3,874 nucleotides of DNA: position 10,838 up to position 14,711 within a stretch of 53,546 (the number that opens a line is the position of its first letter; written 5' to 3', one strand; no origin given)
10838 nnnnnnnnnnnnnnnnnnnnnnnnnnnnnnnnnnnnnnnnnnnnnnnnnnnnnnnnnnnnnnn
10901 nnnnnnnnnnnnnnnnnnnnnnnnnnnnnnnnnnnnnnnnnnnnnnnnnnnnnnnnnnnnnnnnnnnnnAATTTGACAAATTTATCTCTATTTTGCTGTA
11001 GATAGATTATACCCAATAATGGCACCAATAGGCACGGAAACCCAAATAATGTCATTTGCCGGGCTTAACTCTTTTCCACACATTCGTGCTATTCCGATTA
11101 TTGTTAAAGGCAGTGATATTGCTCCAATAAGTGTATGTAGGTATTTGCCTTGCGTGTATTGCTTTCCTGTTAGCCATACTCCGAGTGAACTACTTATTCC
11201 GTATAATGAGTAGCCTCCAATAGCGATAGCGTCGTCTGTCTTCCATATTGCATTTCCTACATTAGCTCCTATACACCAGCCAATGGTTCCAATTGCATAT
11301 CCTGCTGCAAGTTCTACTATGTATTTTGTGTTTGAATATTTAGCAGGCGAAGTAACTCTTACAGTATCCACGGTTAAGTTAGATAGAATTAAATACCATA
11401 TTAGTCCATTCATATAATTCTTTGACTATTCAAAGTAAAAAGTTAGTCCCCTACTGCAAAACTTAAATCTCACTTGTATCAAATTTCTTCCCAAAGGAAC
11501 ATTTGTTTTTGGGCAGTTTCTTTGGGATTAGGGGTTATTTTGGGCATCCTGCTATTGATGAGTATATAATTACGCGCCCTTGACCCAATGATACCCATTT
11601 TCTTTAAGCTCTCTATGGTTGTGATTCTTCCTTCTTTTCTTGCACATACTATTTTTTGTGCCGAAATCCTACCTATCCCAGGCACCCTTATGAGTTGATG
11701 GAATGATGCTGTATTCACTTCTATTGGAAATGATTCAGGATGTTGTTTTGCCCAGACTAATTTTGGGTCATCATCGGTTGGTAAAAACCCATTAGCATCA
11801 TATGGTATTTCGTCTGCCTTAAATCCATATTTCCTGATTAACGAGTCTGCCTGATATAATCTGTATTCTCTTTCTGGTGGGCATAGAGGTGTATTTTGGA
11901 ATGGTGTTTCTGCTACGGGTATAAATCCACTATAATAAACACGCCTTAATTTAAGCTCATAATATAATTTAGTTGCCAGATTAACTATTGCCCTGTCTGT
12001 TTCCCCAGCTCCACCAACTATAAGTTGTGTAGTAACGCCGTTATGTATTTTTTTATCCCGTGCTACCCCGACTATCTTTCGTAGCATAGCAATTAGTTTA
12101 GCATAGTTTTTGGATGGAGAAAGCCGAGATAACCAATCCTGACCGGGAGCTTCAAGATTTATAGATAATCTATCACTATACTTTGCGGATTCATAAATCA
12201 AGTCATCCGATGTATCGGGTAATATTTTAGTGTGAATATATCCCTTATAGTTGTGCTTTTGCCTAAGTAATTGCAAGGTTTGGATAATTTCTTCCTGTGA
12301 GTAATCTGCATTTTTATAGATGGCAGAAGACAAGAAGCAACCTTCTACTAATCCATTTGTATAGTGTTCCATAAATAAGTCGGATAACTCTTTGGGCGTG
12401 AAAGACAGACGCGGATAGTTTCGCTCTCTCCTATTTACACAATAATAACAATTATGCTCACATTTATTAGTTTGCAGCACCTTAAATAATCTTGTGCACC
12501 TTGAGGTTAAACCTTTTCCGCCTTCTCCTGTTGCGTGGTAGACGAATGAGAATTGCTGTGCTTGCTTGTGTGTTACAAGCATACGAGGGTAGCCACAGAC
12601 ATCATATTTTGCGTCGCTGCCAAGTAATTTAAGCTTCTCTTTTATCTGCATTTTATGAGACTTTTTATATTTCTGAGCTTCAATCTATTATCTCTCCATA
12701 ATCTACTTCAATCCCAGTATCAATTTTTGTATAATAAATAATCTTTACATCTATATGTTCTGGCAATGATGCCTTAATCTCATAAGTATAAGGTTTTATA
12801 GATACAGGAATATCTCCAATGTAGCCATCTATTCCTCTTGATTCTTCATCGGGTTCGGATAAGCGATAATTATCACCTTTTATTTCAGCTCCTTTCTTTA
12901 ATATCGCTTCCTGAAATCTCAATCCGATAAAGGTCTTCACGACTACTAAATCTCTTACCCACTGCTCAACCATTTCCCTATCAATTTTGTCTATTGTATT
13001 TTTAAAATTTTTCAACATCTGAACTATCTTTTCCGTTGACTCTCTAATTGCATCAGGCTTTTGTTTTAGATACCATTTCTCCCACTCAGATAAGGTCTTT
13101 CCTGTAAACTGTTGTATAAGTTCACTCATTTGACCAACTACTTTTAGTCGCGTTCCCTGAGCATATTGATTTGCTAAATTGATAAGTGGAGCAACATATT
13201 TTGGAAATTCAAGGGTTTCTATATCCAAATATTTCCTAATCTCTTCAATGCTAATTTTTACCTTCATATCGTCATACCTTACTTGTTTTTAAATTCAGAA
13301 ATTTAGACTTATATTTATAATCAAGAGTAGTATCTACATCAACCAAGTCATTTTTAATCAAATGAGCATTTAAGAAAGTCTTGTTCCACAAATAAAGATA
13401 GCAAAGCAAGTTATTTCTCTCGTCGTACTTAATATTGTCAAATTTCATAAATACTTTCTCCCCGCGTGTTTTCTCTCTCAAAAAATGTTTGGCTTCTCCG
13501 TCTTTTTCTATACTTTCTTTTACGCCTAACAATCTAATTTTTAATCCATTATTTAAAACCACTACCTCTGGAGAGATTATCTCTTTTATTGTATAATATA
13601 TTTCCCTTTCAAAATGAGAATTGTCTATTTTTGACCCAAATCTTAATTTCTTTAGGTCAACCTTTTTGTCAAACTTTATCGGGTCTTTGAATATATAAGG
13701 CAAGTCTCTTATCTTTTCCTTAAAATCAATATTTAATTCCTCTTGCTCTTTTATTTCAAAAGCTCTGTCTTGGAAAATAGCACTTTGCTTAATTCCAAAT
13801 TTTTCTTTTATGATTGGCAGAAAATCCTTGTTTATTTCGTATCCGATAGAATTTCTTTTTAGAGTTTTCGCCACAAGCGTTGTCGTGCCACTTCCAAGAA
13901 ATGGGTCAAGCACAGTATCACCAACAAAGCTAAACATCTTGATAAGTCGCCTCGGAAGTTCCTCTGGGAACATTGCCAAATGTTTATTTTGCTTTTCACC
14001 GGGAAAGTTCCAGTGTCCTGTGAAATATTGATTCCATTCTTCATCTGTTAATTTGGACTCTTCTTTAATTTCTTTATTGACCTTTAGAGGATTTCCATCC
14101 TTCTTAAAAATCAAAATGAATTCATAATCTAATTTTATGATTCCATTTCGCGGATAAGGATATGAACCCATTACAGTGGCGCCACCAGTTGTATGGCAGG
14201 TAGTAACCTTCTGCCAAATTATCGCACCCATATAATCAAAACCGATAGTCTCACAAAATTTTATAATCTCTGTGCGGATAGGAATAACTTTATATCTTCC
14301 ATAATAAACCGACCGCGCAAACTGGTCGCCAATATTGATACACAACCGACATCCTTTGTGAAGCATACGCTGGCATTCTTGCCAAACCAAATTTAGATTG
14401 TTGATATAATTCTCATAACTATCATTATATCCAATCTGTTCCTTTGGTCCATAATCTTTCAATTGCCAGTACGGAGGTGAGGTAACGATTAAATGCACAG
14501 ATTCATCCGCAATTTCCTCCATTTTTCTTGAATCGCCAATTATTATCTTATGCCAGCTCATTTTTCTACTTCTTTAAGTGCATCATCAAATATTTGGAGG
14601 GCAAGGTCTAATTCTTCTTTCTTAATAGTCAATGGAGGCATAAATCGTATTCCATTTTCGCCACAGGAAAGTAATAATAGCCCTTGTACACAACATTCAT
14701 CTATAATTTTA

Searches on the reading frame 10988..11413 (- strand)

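Call 3: search_protein_families(library=pfam, proteins=[window:10988-11413:-], max_evalue=1)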
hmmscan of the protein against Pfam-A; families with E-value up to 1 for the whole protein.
window:10988-11413:- (141 aa): 1 family
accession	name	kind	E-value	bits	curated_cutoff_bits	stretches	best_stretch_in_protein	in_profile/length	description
PF08566.15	Pam17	-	0.06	13.7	25.4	1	32-59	72-99/165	Mitochondrial import protein Pam17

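Call 5: search_protein_families(library=ncbifam, proteins=[window:10988-11413:-], max_evalue=1)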
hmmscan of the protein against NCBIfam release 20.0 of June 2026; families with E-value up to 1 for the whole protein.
window:10988-11413:- (141 aa): 1 family
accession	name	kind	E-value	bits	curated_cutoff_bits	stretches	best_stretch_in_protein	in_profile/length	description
TIGR04086.1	TIGR04086_membr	hypoth_equivalog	0.4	10.8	30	1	34-123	6-96/115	TIGR04086 family membrane protein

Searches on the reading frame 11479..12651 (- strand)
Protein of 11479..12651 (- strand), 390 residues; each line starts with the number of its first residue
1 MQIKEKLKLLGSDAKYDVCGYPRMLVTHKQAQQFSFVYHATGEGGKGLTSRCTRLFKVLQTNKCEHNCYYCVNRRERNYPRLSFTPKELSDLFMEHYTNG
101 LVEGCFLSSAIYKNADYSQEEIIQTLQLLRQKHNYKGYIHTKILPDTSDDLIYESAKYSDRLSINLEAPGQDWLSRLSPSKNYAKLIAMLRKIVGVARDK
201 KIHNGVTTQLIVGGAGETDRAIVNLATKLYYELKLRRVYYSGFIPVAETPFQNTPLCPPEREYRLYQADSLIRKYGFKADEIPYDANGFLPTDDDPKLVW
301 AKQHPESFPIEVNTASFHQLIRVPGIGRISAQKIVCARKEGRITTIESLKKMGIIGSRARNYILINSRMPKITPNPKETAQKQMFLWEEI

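Call 3: search_protein_families(library=pfam, proteins=[window:11479-12651:-], max_evalue=1)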
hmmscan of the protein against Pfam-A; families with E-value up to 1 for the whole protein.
window:11479-12651:- (390 aa): 6 families
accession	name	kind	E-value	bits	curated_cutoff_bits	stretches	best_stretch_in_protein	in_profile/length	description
PF04055.27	Radical_SAM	-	4.7e-11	43.6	29.5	1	61-227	4-164/166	Radical SAM superfamily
PF12836.13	HHH_3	-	9.1e-10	38.9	27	1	310-357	6-54/65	Helix-hairpin-helix motif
PF00633.29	HHH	-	0.0004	20.5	24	1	312-336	5-29/30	Helix-hairpin-helix motif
PF20112.4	DUF6502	-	0.033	13.5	27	1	295-379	99-179/268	Family of unknown function (DUF6502)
PF13353.11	Fer4_12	-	0.082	13.6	22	1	58-106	9-57/137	4Fe-4S single cluster domain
PF14520.12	HHH_5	-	0.085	13.8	27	1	314-335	31-52/57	Helix-hairpin-helix domain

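Call 4: search_protein_families(library=padloc, proteins=[window:11479-12651:-], max_evalue=1)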
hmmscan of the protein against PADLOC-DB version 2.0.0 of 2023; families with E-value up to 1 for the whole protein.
window:11479-12651:- (390 aa): 0 families

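Call 5: search_protein_families(library=ncbifam, proteins=[window:11479-12651:-], max_evalue=1)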
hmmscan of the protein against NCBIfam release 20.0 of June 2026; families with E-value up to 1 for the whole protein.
window:11479-12651:- (390 aa): 16 families
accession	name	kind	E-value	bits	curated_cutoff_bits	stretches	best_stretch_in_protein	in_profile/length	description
TIGR03916.1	rSAM_link_UDG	hypoth_equivalog_domain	2.2e-102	343.2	343.5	1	3-383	1-394/415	putative DNA modification/repair radical SAM protein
NF053743.1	LipS2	equivalog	4.5e-10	39.4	270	1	59-292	28-251/292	LipS2 family lipoyl synthase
TIGR00426.1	TIGR00426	subfamily_domain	6.7e-05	22.9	53.1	1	310-357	8-57/69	competence protein ComEA helix-hairpin-helix repeat region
TIGR01259.1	comE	subfamily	7e-05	22.8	152.35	1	310-358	60-109/120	comEA protein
NF053742.1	LipS1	equivalog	0.00017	21.3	230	1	61-258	14-198/268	LipS1 family lipoyl synthase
NF004911.0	PRK06267.1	equivalog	0.0003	20.1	305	1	116-255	90-216/351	hypothetical protein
TIGR03956.1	rSAM_HydE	equivalog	0.00051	19.4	254.6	1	60-255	55-241/340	[FeFe] hydrogenase H-cluster radical SAM maturase HydE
TIGR03978.1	rSAM_paired_1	equivalog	0.01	14.6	370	1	25-80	54-110/466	His-Xaa-Ser system radical SAM maturase HxsB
TIGR01405.1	polC_Gram_pos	equivalog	0.012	13.2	1043.45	1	306-358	1137-1188/1211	DNA polymerase III subunit alpha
TIGR00089.1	TIGR00089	subfamily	0.013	14.3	251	1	64-251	149-336/429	MiaB/RimO family radical SAM methylthiotransferase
TIGR03957.1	rSAM_HmdB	equivalog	0.014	14.6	320.9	1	116-259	101-236/317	5,10-methenyltetrahydromethanopterin hydrogenase cofactor biosynthesis protein HmdB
NF001688.0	PRK00448.1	equivalog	0.019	12.5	873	1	307-359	1371-1422/1445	PolC-type DNA polymerase III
TIGR00433.2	bioB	equivalog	0.027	13.7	225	1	59-261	46-239/307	biotin synthase BioB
NF005609.0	PRK07360.1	equivalog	0.062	12.1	426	1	61-127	68-136/374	7,8-didemethyl-8-hydroxy-5-deazariboflavin synthase subunit CofH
NF004884.0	PRK06245.1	equivalog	0.075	11.9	209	1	57-110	18-70/340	7,8-didemethyl-8-hydroxy-5-deazariboflavin synthase subunit CofG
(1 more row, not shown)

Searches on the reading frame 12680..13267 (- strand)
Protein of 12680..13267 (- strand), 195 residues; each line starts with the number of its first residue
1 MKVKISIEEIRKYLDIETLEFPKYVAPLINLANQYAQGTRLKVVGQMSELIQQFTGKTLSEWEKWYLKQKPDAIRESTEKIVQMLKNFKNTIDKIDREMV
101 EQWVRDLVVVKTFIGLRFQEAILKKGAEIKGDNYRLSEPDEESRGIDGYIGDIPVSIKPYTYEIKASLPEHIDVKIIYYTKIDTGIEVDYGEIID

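Call 3: search_protein_families(library=pfam, proteins=[window:12680-13267:-], max_evalue=1)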
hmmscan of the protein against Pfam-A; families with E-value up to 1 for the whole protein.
window:12680-13267:- (195 aa): 7 families
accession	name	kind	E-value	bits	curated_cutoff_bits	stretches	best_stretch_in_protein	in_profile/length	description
PF09568.16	RE_MjaI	-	7.3e-69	231.3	22.7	1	27-188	2-164/164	MjaI restriction endonuclease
PF14837.11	INTS5_N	-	0.033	14.1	27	1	39-108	39-109/208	Integrator complex subunit 5 N-terminus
PF08548.17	Peptidase_M10_C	-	0.089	13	20.7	1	74-128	106-159/193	Peptidase M10 serralysin C terminal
PF00203.26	Ribosomal_S19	-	0.095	13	27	1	83-119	12-48/81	Ribosomal protein S19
PF02353.26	CMAS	-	0.097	12.4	27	1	17-89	186-256/273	Mycolic acid cyclopropane synthetase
PF17316.7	Perilipin_2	-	0.12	12.2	30.1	1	34-109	38-112/253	Perilipin protein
PF02696.19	SelO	-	0.21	10.7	22.8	1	8-106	353-448/466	Protein adenylyltransferase SelO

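Call 4: search_protein_families(library=padloc, proteins=[window:12680-13267:-], max_evalue=1)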
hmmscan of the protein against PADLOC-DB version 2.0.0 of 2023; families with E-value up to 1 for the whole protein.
window:12680-13267:- (195 aa): 2 families
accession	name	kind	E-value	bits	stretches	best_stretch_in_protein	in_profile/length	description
PDLC03519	REase_II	-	1.5e-63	212.4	1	3-194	15-215/222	Type II restriction enzyme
PDLC03450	REase_II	-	0.012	13.3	1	50-103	3-57/197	Type II restriction enzyme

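Call 5: search_protein_families(library=ncbifam, proteins=[window:12680-13267:-], max_evalue=1)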
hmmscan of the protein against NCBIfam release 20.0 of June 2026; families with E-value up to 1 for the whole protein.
window:12680-13267:- (195 aa): 1 family
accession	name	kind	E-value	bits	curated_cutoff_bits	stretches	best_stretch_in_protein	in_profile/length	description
NF003121.0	PRK04038.1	equivalog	0.063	13.1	146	1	74-119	50-95/145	30S ribosomal protein S19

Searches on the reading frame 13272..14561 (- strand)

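Call 3: search_protein_families(library=pfam, proteins=[window:13272-14561:-], max_evalue=1)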
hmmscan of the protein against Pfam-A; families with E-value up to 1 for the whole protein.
window:13272-14561:- (429 aa): 3 families
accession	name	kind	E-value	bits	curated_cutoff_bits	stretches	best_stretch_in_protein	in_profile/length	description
PF01555.25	N6_N4_Mtase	-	1.2e-46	159.9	26.7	1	22-253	1-221/221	DNA methylase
PF00565.23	SNase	-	0.00048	21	21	1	356-411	25-78/107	Staphylococcal nuclease homologue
PF01170.24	UPF0020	-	0.038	14.1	22.3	0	213-241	28-56/197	RMKL-like, methyltransferase domain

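Call 4: search_protein_families(library=padloc, proteins=[window:13272-14561:-], max_evalue=1)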
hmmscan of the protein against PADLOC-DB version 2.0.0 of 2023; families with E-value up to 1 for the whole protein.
window:13272-14561:- (429 aa): 64 families (the best 25 are shown)
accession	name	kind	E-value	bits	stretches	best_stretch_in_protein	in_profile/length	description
PDLC03259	MTase_II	-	2.9e-197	653.6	1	1-423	1-421/423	Type II methyltransferase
PDLC03353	MTase_II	-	1.7e-71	238.8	1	4-259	10-254/260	Type II methyltransferase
PDLC03350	MTase_II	-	7.6e-71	237.1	1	3-265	56-305/312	Type II methyltransferase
PDLC03283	MTase_II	-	7e-54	181.4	1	4-306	5-324/352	Type II methyltransferase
PDLC03387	MTase_II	-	1.3e-38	130.8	2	4-82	12-91/289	Type II methyltransferase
PDLC03260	MTase_II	-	1.7e-30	104.1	2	145-254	201-306/349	Type II methyltransferase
PDLC03371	MTase_II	-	4.5e-30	103.1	1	4-258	11-255/260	Type II methyltransferase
PDLC03299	MTase_II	-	8e-27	92.5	2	188-273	190-275/296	Type II methyltransferase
PDLC03252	MTase_II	-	3.4e-24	83.8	1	6-265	93-364/365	Type II methyltransferase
PDLC03246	MTase_II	-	8.7e-24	82.3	1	14-253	124-364/376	Type II methyltransferase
PDLC03303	MTase_II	-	7.8e-21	72.2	1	4-260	4-239/668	Type II methyltransferase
PDLC03336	MTase_II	-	3.4e-18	63.9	2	8-82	33-108/421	Type II methyltransferase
PDLC03316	MTase_II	-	4.1e-17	60.3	2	5-88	39-121/390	Type II methyltransferase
PDLC03276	MTase_II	-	5.1e-17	60.2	1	7-240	147-385/404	Type II methyltransferase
PDLC03376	MTase_II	-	1e-16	59.5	2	169-261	7-104/249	Type II methyltransferase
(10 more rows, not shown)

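Call 5: search_protein_families(library=ncbifam, proteins=[window:13272-14561:-], max_evalue=1)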
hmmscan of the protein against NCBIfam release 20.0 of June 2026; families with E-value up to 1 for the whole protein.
window:13272-14561:- (429 aa): 7 families
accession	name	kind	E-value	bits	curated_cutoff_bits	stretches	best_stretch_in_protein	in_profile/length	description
NF008572.0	PRK11524.1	equivalog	1.7e-18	66.8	292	2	191-254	192-255/294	adenine-specific DNA-methyltransferase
NF050803.1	DnaMtaseCcrMCaul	equivalog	4.3e-13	48.9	830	1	190-280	182-272/350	adenine-specific DNA-methyltransferase CcrM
NF010253.0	PRK13699.1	subfamily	2.3e-07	30.7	244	1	193-260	143-210/226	DNA methyltransferase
NF040721.1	Trm14_Arch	equivalog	1.6e-05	24.2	280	2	5-66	274-330/370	tRNA (guanine(6)-N2)-methyltransferase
NF047694.1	TnucaseNucIStaph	equivalog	0.011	15.3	250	1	356-421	93-159/175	thermonuclease NucI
TIGR01177.1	TIGR01177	hypoth_equivalog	0.017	14.5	316.55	0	214-248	183-217/330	TIGR01177 family methyltransferase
NF003766.0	PRK05362.1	equivalog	0.11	11.2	256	1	151-229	65-140/396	phosphopentomutase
